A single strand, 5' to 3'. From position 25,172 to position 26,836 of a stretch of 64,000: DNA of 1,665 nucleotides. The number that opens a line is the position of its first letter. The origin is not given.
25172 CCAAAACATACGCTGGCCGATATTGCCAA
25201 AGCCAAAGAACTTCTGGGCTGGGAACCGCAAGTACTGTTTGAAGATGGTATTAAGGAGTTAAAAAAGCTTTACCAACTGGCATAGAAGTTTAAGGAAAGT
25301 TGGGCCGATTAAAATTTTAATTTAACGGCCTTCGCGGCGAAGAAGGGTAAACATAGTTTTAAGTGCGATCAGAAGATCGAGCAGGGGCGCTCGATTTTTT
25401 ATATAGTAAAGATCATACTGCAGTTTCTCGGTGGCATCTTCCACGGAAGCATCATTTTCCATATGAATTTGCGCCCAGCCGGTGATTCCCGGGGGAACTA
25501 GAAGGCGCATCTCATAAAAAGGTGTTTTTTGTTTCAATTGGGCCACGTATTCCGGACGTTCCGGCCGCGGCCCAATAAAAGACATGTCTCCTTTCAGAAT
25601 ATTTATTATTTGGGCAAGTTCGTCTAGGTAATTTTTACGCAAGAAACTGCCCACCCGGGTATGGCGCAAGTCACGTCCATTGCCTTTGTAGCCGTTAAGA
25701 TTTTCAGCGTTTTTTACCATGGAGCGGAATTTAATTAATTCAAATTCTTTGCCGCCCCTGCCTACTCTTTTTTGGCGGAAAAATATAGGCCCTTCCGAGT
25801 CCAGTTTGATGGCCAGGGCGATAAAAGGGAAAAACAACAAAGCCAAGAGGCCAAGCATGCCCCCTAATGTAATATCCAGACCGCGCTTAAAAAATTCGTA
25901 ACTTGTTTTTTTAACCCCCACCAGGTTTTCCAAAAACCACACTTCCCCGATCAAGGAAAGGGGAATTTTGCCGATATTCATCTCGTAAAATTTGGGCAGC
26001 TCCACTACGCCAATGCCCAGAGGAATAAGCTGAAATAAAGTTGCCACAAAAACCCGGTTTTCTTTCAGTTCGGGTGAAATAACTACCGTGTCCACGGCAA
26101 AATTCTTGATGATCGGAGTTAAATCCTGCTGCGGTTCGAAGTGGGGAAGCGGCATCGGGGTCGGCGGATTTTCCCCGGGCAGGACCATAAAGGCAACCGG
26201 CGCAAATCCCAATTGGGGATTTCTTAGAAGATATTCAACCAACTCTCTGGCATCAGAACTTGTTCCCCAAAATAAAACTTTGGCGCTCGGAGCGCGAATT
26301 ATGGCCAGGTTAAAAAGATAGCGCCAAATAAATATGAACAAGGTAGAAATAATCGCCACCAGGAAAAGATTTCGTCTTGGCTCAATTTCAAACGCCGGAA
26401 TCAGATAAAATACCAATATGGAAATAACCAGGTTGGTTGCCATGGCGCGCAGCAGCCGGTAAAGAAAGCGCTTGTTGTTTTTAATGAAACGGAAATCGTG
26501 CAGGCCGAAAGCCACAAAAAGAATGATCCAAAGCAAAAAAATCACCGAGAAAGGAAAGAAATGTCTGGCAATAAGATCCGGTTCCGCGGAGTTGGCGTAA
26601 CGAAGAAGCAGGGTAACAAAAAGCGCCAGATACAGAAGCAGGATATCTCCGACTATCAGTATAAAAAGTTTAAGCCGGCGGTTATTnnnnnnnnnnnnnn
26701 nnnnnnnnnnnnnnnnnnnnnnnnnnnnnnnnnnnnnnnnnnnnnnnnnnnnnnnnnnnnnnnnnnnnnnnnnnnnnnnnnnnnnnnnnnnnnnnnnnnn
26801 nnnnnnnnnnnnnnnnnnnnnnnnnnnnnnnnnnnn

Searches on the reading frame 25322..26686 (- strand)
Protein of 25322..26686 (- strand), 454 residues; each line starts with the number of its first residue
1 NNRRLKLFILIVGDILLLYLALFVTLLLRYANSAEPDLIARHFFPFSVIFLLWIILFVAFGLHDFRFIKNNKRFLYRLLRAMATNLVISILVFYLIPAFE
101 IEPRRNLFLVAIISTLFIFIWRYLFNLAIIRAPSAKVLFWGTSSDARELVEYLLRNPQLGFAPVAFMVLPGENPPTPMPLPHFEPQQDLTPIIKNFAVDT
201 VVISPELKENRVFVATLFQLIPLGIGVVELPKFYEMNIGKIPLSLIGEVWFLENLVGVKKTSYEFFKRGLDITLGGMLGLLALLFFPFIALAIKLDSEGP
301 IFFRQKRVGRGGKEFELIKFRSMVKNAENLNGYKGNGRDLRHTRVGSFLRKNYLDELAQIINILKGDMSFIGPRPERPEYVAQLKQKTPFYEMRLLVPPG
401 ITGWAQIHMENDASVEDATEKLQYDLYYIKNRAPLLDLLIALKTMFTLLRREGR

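Call 73: search_protein_families(library=pfam, proteins=[window:25322-26686:-], max_evalue=0.00001)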
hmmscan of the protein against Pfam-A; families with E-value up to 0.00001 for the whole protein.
window:25322-26686:- (454 aa): 1 family
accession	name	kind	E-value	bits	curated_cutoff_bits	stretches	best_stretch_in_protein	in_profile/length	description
PF02397.22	Bac_transf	-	7.2e-59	198.8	27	1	267-449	1-178/179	Bacterial sugar transferase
